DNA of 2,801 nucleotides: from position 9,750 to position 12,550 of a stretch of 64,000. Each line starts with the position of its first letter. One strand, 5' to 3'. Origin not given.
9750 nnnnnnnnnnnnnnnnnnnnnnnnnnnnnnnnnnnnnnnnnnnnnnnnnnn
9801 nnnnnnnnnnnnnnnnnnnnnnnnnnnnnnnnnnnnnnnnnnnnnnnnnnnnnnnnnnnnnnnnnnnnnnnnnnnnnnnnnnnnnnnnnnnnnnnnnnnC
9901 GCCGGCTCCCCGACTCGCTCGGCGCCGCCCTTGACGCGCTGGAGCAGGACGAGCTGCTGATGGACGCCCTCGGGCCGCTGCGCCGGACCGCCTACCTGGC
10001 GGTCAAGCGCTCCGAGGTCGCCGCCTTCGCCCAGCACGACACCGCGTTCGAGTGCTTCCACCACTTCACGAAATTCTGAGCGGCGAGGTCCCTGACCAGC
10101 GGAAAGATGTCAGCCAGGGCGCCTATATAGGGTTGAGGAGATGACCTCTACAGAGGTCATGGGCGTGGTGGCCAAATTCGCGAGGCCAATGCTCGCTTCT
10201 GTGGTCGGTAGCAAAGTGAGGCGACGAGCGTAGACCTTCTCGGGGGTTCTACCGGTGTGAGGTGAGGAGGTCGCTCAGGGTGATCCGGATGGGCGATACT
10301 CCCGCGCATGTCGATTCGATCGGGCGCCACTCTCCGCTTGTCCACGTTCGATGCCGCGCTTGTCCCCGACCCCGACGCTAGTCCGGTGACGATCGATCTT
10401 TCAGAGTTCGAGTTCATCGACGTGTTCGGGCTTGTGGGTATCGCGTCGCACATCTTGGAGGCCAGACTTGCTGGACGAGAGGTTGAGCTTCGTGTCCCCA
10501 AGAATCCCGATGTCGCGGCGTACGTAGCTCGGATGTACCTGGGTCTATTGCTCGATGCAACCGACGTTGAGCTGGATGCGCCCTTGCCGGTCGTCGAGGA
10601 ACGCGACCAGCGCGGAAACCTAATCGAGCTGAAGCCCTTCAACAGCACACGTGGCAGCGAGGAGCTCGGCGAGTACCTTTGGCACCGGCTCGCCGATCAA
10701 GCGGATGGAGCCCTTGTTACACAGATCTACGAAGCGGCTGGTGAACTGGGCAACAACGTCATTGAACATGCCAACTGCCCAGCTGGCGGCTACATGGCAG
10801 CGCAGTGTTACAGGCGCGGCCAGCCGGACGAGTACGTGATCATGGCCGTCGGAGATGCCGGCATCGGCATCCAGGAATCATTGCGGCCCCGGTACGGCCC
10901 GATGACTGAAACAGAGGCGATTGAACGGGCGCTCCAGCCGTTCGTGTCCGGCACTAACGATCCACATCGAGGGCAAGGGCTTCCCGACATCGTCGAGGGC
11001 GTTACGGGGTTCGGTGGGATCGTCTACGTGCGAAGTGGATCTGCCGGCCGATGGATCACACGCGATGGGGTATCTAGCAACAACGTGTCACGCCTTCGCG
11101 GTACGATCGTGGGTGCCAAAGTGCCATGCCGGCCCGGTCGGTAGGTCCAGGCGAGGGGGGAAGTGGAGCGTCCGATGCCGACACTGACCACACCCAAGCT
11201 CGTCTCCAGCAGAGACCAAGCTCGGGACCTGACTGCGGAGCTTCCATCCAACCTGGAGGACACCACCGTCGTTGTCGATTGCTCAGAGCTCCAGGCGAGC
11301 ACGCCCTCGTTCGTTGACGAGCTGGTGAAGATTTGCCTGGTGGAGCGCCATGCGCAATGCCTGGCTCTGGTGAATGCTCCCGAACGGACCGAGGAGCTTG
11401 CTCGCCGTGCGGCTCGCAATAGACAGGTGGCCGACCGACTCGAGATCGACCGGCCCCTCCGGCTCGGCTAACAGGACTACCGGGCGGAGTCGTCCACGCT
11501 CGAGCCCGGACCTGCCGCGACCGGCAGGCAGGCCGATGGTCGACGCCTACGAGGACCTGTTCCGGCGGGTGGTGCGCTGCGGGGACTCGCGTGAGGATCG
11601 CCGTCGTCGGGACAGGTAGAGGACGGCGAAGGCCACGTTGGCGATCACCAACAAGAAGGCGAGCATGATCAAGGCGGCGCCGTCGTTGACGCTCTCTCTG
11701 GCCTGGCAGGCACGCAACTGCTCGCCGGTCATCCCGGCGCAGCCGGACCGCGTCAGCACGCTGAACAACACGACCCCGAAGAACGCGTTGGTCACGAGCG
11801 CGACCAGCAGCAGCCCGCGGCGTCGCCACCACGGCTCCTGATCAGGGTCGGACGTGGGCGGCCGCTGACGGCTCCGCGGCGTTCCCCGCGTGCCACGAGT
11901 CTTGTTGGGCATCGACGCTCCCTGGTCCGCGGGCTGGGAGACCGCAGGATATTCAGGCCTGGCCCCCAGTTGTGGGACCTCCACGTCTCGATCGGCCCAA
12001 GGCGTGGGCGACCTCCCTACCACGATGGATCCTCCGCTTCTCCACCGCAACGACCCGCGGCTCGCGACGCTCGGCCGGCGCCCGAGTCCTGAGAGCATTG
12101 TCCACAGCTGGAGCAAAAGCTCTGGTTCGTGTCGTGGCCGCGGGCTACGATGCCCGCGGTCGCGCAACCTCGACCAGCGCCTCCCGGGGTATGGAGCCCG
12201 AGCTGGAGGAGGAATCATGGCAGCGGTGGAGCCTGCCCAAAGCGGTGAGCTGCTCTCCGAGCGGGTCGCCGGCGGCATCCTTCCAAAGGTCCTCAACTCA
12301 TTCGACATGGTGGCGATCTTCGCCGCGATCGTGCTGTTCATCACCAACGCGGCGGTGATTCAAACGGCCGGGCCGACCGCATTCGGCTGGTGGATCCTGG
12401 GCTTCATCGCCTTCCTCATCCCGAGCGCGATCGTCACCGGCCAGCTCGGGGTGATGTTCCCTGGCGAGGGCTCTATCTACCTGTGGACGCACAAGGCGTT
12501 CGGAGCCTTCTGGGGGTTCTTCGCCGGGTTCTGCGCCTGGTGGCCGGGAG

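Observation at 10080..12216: Lower-GC ~2-kb islet splitting a catabolic cluster: STAS-fused RsbW-like ATPase + DUF4325/STAS-like protein + small 2-TM protein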

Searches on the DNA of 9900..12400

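Call 81: search_rna_families(source=window, start=9900, end=12400, threshold=evalue, max_evalue=1)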
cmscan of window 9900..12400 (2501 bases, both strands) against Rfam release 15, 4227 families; matches with E-value up to 1: 0.
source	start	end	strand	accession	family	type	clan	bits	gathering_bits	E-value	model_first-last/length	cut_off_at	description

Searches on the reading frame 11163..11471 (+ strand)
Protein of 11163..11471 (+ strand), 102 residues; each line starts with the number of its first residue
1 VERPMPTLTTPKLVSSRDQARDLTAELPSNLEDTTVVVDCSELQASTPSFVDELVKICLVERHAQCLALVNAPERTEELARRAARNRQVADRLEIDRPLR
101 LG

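Call 3: search_protein_families(library=pfam, proteins=[window:11163-11471:+], max_evalue=0.1)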
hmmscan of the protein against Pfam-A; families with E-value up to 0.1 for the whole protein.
window:11163-11471:+ (102 aa): 1 family
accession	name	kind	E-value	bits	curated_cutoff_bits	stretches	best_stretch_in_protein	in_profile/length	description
PF13466.11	STAS_2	-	0.029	15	29.2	1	17-82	9-76/80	STAS domain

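Call 5: search_protein_families(library=padloc, proteins=[window:11163-11471:+], max_evalue=1)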
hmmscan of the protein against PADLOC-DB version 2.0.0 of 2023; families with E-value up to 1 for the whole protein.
window:11163-11471:+ (102 aa): 0 families

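Call 6: search_protein_families(library=ncbifam, proteins=[window:11163-11471:+], max_evalue=1)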
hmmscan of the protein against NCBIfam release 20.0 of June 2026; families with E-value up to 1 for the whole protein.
window:11163-11471:+ (102 aa): 1 family
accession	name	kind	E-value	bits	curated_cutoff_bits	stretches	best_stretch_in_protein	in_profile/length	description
TIGR00499.1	lysS_bact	equivalog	0.049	12.3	427.6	1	36-95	348-407/496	lysine--tRNA ligase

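Call 25: find_homologous_proteins(query=window:11175-11471:+, max_evalue=0.01)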
Query window:11175-11471:+ (98 aa): 133 proteins with E <= 0.01 among 156 candidates; the best 120 are listed.
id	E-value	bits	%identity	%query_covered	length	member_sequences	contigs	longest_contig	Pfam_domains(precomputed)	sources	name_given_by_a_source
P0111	1.2e-50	187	94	100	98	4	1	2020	-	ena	-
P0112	5.0e-41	156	82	97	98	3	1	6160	-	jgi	-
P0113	3.0e-40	154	79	99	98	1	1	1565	-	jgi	jgi:hypothetical protein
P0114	4.5e-40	153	79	100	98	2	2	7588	-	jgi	jgi:hypothetical protein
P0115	1.4e-39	151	78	99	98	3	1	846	PF13466.13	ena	-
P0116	1.8e-39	151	77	100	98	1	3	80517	-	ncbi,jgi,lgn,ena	-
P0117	8.4e-39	149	78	100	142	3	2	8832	-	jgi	-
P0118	2.6e-37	144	77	97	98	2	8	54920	-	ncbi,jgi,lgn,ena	-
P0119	2.8e-35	138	76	100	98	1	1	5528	-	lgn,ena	-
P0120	2.0e-31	125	74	93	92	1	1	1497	-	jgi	jgi:hypothetical protein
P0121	2.7e-31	125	74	93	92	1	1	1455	-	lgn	-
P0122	9.7e-31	123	71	93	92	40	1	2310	-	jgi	jgi:hypothetical protein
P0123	1.0e-30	123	72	92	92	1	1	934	-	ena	-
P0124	1.3e-30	123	71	94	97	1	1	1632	-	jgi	jgi:hypothetical protein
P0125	3.2e-30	122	71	93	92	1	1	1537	-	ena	-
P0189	1.7e-27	113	64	93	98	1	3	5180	-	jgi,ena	-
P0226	1.8e-20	90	60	91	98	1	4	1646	-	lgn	-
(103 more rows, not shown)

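Call 28: find_encoding_contigs(protein=P0116, flank=9000, max_places=4)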
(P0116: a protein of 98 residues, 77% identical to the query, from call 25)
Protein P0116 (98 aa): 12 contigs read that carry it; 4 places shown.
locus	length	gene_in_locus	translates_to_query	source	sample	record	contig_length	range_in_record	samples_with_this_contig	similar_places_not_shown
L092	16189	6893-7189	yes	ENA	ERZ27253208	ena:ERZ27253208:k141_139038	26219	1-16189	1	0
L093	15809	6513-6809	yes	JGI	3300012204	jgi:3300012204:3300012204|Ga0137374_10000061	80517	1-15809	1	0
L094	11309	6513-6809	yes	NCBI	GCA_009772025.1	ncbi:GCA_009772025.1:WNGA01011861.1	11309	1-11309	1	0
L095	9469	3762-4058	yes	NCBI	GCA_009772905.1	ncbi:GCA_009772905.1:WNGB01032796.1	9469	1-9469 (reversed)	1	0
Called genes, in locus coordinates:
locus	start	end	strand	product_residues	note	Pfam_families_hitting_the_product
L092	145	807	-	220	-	-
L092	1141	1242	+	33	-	-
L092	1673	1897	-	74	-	-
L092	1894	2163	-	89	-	-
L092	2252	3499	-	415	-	PF13560:HTH_31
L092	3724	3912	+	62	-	-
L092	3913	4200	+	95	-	-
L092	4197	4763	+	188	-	-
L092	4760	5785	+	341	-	-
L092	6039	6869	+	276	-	-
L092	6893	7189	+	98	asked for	-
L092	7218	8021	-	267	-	PF27111:Rv1352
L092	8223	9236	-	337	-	PF02661:Fic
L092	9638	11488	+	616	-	PF13576:Pentapeptide_3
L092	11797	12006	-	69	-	-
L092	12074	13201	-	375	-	-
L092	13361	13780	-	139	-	-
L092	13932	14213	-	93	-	PF09250:Prim-Pol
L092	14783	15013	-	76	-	PF13560:HTH_31 (weak)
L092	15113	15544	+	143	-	-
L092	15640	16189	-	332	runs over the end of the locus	PF00296:Bac_luciferase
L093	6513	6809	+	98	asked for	-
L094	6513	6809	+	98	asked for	-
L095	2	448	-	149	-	?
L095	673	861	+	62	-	-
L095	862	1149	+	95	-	-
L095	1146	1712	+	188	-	-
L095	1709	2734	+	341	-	-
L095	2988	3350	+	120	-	-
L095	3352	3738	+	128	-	-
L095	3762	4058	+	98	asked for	-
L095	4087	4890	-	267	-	PF27111:Rv1352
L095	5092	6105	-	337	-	PF02661:Fic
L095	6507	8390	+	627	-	PF13576:Pentapeptide_3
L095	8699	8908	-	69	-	-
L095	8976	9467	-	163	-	?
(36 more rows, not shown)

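Call 29: find_encoding_contigs(protein=P0118, flank=9000, max_places=5)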
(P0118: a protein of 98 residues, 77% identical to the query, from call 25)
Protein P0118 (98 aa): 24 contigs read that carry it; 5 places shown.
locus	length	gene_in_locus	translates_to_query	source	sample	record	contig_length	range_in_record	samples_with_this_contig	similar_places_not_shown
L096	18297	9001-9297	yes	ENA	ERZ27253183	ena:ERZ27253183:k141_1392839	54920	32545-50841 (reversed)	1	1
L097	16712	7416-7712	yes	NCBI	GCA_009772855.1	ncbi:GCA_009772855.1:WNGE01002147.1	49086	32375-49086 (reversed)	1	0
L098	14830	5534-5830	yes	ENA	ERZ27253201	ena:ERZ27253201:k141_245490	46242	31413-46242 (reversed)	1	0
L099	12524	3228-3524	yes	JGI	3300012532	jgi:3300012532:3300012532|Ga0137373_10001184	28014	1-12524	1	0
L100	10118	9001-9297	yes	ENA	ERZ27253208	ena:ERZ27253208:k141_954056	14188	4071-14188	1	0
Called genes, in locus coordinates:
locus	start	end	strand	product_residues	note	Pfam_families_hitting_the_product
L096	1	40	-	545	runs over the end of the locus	PF00512:HisKA, PF02518:HATPase_c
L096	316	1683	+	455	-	PF13406:SLT_2 (weak)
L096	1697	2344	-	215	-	PF00072:Response_reg, PF08281:Sigma70_r4_2, PF00196:GerE, PF04545:Sigma70_r4 (weak)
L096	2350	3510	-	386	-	PF04024:PspC, PF13581:HATPase_c_2 (weak), PF02518:HATPase_c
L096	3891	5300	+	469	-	PF04024:PspC, PF09922:LiaF-like_C (weak)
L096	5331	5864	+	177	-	-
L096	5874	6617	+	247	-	PF13489:Methyltransf_23 (weak), PF13847:Methyltransf_31 (faint), PF08241:Methyltransf_11, PF08242:Methyltransf_12 (weak), PF13649:Methyltransf_25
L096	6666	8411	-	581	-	PF13328:HD_4, PF01966:HD, PF04607:RelA_SpoT, PF02824:TGS, PF19296:RelA_AH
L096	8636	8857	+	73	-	-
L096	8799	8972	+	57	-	-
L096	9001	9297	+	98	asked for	-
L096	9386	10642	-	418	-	PF13175:AAA_15 (faint), PF13304:AAA_21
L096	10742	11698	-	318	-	PF00762:Ferrochelatase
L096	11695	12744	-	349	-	PF01208:URO-D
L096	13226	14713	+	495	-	PF00464:SHMT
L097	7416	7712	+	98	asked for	-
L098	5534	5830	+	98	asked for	-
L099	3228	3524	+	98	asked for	-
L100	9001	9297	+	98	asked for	-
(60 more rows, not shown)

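Call 34: search_solved_structures(query=A2, max_evalue=10, show_alignments=2)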
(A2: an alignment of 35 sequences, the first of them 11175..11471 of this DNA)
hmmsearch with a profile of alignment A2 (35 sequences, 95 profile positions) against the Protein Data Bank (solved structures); distinct sequences matched with E-value up to 10: 1.
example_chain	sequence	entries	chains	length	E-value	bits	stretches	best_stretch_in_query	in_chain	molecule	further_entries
4cv5_A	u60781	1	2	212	0.092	16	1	5-61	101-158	GENERAL NEGATIVE REGULATOR OF TRANSCRIPTION SUBUNIT 1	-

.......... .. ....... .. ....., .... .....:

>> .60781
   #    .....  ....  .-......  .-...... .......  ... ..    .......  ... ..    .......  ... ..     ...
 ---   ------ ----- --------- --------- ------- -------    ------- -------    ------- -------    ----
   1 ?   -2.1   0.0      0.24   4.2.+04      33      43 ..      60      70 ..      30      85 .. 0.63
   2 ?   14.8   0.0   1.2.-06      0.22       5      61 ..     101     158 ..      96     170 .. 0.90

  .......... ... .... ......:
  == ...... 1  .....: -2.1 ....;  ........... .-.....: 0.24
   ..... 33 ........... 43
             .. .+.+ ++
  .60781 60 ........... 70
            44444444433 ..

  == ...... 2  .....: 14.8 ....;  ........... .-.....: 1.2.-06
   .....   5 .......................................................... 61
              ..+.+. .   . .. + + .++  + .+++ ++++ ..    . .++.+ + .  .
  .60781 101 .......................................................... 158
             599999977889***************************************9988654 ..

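Call 41: search_protein_families(library=pfam, proteins=[P0189, P0226], max_evalue=1)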
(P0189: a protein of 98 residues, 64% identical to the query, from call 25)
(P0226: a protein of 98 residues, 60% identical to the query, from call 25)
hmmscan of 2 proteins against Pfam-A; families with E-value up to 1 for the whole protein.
P0189 (98 aa): 4 families
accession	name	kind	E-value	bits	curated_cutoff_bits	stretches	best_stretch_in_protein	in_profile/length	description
PF13466.11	STAS_2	-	0.00026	21.5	29.2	1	13-77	9-75/80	STAS domain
PF14213.11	DUF4325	-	0.001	19.2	23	1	25-70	13-61/64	STAS-like domain of unknown function (DUF4325)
PF10025.14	DUF2267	-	0.029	15.1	29.8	1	12-59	36-87/122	Uncharacterized conserved protein (DUF2267)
PF20227.3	DUF6586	-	0.068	13.9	27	1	38-76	42-80/153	Family of unknown function (DUF6586)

P0226 (98 aa): 1 family
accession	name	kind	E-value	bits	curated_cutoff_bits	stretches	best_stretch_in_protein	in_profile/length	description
PF14213.11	DUF4325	-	0.029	14.5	23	1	31-54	18-41/64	STAS-like domain of unknown function (DUF4325)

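Call 51: predict_structure(alignment_id=A2)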
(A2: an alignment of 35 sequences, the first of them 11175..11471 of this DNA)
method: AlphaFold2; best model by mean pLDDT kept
length: 98 residues; sequences in the alignment: 35
mean_pLDDT: 84.2   pTM: 0.77
mean pLDDT of the five models: 84.2, 81.5, 80.7, 79.6, 78.5
residues with pLDDT >= 90: 43; 70-90: 43; 50-70: 7; < 50: 5
segments of 3 or more residues with pLDDT < 50: 95-98
pLDDT, mean of each block of 10 residues (from residue 1): 65 84 88 84 87 94 90 92 95 58
secondary structure, 60 per line:
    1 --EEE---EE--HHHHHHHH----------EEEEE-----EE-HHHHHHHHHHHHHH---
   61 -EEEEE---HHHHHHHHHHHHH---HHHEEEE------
elements in order: E3-5 H13-20 E31-35 H44-57 E62-66 H70-82 E89-92

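Call 60: fold_search(model_id=the predicted structure, library=pdb)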
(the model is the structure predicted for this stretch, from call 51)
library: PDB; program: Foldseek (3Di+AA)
matches with E <= 10: 1191; with E <= 0.001: 0
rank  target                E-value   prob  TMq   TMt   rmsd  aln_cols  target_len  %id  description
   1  1vc1_A                1.3e-02  0.98  0.51  0.46   5.9       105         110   12  Crystal structure of the TM1442 protein from Thermotoga maritima, a homolog of the Bacillus subtilis general stress re (released 2004-09-28)
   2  3f4k                  2.0e-02  0.97  0.49  0.22   3.9        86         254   13  Crystal structure of a probable methyltransferase from Bacteroides thetaiotaomicron. Northeast Structural Genomics targe (released 2008-11-25)
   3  7lhv_A                2.0e-02  0.89  0.47  0.11   7.7       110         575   15  Structure of Arabidopsis thaliana sulfate transporter AtSULTR4;1 (released 2021-08-11)
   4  6uvq_A                2.4e-02  0.99  0.53  0.23   3.0        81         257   21  Crystal structure of Apo AtmM (released 2020-11-25)
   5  3svz_A                2.8e-02  0.97  0.50  0.24   3.4        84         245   13  Crystal structure of apo BT_2972, a methyltransferase from Bacteroides thetaiotaomicron (released 2011-09-07)
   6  3k6r                  3.8e-02  0.98  0.51  0.22   3.3        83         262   16  CRYSTAL STRUCTURE OF putative transferase PH0793 FROM PYROCOCCUS HORIKOSHII (released 2009-10-20)
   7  4dgf_B                4.1e-02  0.98  0.60  0.50   3.5        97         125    9  Structure of SulP Transporter STAS Domain from Wolinella Succinogenes Refined to 1.6 Angstrom Resolution (released 2012-02-08)
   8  5fcd_B                5.0e-02  0.97  0.52  0.25   3.4        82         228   13  Crystal structure of MccD protein (released 2015-12-30)
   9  3t7s_A                5.0e-02  0.94  0.49  0.23   3.5        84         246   12  Crystal structure of complex of SAM and BVU_3255, a methyltransferase from Bacteroides vulgatus ATCC 8482 (released 2011-10-12)
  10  3bus_B                5.3e-02  0.96  0.52  0.24   3.5        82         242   13  Crystal Structure of RebM (released 2008-03-25)
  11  5mug                  5.7e-02  0.92  0.47  0.23   3.1        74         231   14  Self-assembled alpha-Tocopherol Transfer Protein Nanoparticles Promote Vitamin E Delivery Across an Endothelial Barrier (released 2017-07-19)
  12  7ch1_A                5.7e-02  0.90  0.55  0.12   5.0       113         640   12  The overall structure of SLC26A9 (released 2020-08-26)
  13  9sls_A                6.1e-02  0.82  0.44  0.20   4.4        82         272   15  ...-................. from Burkholderia sp. in complex with SAH (released 2025-12-31)
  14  5zw3_B                6.5e-02  0.89  0.43  0.25   4.1        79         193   13  Crystal Structure of TrmR from B. subtilis (released 2018-07-11)
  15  5ezb_A                6.9e-02  0.96  0.60  0.46   4.2       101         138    8  Chicken prestin STAS domain (released 2015-12-16)
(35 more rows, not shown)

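Call 71: find_encoding_contigs(protein=P0111, flank=3000, max_places=4)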
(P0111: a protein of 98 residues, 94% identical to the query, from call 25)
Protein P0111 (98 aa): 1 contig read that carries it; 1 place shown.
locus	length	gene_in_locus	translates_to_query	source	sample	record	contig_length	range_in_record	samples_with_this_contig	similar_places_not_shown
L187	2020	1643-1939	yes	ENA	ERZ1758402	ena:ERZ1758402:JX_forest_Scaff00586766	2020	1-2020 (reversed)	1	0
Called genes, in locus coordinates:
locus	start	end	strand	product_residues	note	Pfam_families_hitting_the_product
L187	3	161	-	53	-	?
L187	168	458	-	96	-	-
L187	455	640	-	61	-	-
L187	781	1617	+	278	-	-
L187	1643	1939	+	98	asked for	-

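Call 86: search_protein_families(library=phrogs, proteins=[window:11175-11471:+], max_evalue=0.1)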
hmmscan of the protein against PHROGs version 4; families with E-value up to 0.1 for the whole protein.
window:11175-11471:+ (98 aa): 0 families
